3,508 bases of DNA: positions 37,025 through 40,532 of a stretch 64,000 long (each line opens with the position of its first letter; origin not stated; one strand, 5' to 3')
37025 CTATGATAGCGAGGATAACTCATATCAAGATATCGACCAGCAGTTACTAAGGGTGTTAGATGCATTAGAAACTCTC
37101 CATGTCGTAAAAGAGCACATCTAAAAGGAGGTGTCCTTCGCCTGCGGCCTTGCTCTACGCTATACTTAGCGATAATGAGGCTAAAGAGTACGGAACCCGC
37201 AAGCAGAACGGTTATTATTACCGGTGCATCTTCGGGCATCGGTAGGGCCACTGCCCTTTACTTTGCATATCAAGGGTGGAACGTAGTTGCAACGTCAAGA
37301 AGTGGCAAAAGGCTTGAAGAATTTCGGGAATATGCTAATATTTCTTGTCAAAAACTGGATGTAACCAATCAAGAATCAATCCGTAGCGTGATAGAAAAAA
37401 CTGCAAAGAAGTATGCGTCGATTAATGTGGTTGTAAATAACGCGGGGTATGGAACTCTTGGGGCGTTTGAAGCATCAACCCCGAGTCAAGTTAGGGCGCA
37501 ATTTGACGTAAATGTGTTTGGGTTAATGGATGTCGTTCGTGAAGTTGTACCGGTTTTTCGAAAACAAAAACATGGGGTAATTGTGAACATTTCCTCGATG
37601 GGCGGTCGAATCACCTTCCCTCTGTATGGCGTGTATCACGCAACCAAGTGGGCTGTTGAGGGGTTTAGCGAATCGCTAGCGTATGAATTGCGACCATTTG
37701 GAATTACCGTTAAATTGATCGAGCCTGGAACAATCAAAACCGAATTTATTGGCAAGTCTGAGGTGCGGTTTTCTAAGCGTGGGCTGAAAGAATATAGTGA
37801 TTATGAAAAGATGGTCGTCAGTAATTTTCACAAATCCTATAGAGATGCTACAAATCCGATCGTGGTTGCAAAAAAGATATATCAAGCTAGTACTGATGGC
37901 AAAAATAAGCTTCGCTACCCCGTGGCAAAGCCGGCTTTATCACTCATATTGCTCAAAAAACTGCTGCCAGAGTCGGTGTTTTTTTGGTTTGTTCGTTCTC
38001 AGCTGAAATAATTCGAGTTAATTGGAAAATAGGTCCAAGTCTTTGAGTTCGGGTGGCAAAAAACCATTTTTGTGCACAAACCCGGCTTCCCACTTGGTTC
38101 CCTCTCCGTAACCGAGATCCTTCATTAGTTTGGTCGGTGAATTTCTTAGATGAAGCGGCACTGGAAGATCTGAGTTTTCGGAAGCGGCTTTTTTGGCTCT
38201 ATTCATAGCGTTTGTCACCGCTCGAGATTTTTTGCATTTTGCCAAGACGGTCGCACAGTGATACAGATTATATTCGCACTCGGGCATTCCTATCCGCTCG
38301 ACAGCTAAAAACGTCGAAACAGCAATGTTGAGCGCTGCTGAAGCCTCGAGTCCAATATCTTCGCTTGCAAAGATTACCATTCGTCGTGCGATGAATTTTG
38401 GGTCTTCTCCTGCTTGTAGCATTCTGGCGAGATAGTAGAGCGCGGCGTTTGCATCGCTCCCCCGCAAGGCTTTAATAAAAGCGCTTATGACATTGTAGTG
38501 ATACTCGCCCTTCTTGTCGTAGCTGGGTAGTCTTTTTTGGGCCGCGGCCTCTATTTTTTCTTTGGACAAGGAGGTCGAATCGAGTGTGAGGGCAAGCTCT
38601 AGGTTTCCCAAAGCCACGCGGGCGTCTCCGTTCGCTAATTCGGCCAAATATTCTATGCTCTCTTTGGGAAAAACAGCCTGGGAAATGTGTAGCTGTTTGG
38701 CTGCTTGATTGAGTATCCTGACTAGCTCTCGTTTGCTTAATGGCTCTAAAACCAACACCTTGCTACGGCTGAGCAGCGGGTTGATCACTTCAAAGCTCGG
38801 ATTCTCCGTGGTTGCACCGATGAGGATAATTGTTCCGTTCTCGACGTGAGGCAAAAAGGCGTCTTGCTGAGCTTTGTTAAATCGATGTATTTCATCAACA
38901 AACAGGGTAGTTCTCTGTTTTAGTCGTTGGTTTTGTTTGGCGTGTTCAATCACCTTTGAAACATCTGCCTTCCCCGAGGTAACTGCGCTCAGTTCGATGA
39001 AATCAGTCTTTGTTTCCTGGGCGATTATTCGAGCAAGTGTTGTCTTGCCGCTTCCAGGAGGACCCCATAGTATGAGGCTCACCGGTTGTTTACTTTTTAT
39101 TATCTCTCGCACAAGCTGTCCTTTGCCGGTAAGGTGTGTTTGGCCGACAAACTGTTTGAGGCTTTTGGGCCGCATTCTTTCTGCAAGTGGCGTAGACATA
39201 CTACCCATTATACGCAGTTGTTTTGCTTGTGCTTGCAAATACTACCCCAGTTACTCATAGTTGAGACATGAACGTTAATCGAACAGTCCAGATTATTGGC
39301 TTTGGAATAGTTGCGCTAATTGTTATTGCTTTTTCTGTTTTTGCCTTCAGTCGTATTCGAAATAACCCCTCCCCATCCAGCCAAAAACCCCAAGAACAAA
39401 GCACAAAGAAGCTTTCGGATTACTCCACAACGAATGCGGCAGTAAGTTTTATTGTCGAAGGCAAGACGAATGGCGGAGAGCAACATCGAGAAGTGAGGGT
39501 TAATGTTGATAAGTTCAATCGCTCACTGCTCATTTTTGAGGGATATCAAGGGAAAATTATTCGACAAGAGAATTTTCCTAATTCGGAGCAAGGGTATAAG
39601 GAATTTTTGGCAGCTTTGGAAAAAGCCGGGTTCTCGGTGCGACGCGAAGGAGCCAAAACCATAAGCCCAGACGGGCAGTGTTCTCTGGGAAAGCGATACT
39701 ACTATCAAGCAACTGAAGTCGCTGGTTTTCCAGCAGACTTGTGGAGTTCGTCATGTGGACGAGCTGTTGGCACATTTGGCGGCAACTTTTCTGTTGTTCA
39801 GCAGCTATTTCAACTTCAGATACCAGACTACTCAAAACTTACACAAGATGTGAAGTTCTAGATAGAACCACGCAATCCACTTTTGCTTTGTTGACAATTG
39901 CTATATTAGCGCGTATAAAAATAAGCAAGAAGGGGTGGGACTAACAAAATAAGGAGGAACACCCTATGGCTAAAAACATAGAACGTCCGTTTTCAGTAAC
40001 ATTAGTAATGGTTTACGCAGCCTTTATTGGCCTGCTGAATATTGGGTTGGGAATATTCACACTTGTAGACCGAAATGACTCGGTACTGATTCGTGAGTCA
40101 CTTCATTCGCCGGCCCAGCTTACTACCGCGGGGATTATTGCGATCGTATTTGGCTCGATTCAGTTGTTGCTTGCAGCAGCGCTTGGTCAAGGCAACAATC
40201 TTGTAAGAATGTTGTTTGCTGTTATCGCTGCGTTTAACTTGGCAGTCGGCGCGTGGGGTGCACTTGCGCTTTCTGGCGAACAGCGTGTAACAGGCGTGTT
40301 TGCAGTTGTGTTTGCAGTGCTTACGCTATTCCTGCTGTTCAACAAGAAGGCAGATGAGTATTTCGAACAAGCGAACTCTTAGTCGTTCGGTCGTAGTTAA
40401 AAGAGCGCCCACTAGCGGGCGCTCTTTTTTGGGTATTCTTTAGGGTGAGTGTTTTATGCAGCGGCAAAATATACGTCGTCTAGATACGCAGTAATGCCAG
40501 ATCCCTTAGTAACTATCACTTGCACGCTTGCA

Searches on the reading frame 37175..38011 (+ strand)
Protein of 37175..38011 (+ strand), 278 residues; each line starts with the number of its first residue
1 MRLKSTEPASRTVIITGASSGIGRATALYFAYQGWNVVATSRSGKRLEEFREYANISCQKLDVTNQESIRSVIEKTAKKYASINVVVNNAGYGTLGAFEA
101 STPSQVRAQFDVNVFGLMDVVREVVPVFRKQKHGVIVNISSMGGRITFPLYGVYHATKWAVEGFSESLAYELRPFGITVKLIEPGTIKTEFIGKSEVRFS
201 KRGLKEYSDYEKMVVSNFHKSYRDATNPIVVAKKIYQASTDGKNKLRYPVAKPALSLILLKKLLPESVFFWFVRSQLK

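Call 71: search_protein_families(library=pfam, proteins=[window:37175-38011:+], max_evalue=0.001)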
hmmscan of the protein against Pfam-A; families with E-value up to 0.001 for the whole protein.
window:37175-38011:+ (278 aa): 8 families
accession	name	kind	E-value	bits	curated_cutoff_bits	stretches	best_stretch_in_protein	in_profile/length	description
PF00106.31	adh_short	-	1.3e-49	168.8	26.6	1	12-193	2-188/195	short chain dehydrogenase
PF13561.12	adh_short_C2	-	6.7e-41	140.8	27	1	17-191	1-180/236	Enoyl-(Acyl carrier protein) reductase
PF08659.16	KR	-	6.9e-13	49.3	22.6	1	12-168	2-163/180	KR domain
PF08643.16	DUF1776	-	3.5e-06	27.1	25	1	85-227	96-231/294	Fungal family of unknown function (DUF1776)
PF01370.27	Epimerase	-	2.1e-05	24.5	20.9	1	13-99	1-81/240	NAD dependent epimerase/dehydratase family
PF13460.12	NAD_binding_10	-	0.00012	22.5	27.2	1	17-76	1-61/184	NAD(P)H-binding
PF04321.23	RmlD_sub_bind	-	0.00025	20.7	27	1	12-114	2-79/287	RmlD substrate binding domain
PF19810.5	HFX_2341_N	-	0.00026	21.8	30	0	106-144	57-95/120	HFX_2341-like, N-terminal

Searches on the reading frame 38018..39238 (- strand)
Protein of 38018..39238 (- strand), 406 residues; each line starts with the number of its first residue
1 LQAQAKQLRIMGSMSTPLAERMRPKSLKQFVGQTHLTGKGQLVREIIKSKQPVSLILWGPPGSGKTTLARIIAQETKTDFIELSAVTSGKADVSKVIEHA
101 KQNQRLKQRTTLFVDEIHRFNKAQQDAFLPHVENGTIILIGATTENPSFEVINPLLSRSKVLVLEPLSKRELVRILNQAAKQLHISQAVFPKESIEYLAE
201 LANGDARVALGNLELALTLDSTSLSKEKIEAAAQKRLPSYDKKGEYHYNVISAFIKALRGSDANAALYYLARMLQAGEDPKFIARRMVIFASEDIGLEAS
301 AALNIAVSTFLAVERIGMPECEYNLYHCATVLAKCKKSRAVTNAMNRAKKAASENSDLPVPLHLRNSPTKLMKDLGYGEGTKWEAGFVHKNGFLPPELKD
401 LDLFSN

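Call 71: search_protein_families(library=pfam, proteins=[window:38018-39238:-], max_evalue=0.001)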
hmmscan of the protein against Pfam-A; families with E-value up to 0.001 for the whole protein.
window:38018-39238:- (406 aa): 23 families
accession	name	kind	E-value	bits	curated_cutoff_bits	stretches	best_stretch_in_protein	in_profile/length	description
PF12002.13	MgsA_C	-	2e-48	164.9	27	1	260-400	1-144/167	MgsA AAA+ ATPase C terminal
PF16193.11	AAA_assoc_2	-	7.3e-21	74.7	34.3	1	189-259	6-81/81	AAA C-terminal domain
PF00004.35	AAA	-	9.8e-18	65.3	21.2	1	55-161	1-125/131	ATPase family associated with various cellular activities (AAA)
PF05496.18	RuvB_N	-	5.9e-17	62.3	27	1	22-142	1-119/159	Holliday junction DNA helicase RuvB P-loop domain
PF13173.12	AAA_14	-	3.8e-08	33.8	27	1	55-172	5-128/129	AAA domain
PF00158.32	Sigma54_activat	-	4.7e-06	26.8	20.2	0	51-146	21-131/168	Sigma-54 interaction domain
PF13401.12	AAA_22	-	8e-06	26.6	27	0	54-81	7-37/130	AAA domain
PF07728.20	AAA_5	-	1.5e-05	25.5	22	1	55-141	2-99/139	AAA domain (dynein-related subfamily)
PF14532.12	Sigma54_activ_2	-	1.9e-05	25.4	25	1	45-129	16-90/138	Sigma-54 interaction domain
PF13191.12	AAA_16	-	2.3e-05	25.4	32.6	0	47-92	19-61/167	AAA ATPase domain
PF01078.27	Mg_chelatase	-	3.1e-05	23.9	20.3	0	54-90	24-64/207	Magnesium chelatase, subunit ChlI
PF13604.12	AAA_30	-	3.2e-05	24.2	27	1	41-143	8-125/191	AAA domain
PF00005.33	ABC_tran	-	3.8e-05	24.7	25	1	55-123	14-80/137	ABC transporter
PF06414.18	Zeta_toxin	-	5.9e-05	23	22.3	1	48-84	12-45/199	Zeta toxin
PF20720.3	nSTAND3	-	6e-05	23.2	27.2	1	54-101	19-66/155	Novel STAND NTPase 3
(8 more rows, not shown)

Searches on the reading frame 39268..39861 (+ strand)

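Call 3: search_protein_families(library=ncbifam, proteins=[window:39268-39861:+], max_evalue=0.1)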
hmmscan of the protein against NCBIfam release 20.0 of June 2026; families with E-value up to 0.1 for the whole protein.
window:39268-39861:+ (197 aa): 0 families

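Call 4: search_protein_families(library=pfam, proteins=[window:39268-39861:+], max_evalue=0.1)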
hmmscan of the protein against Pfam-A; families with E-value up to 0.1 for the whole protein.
window:39268-39861:+ (197 aa): 1 family
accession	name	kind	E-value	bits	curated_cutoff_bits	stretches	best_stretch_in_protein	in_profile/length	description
PF03606.21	DcuC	-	0.096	11.6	23.1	0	9-56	199-246/461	C4-dicarboxylate anaerobic carrier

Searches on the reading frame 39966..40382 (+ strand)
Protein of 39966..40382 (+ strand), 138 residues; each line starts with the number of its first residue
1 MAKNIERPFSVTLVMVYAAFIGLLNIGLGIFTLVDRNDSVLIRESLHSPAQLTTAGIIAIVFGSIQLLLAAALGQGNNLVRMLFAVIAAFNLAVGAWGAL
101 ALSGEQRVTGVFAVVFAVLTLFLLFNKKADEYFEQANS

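Call 3: search_protein_families(library=ncbifam, proteins=[window:39966-40382:+], max_evalue=0.1)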
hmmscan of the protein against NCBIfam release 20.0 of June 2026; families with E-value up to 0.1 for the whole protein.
window:39966-40382:+ (138 aa): 1 family
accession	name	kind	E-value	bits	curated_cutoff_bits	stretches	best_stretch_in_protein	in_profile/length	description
TIGR02901.1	QoxD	equivalog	0.0059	17.1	85.6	0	40-93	26-79/94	cytochrome aa3 quinol oxidase subunit IV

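Call 4: search_protein_families(library=pfam, proteins=[window:39966-40382:+], max_evalue=0.1)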
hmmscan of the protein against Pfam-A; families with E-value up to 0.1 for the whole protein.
window:39966-40382:+ (138 aa): 1 family
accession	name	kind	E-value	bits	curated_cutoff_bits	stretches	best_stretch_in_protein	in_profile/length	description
PF23636.1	DUF7144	-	0.00011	22.7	27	1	12-124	3-110/115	Domain of unknown function (DUF7144)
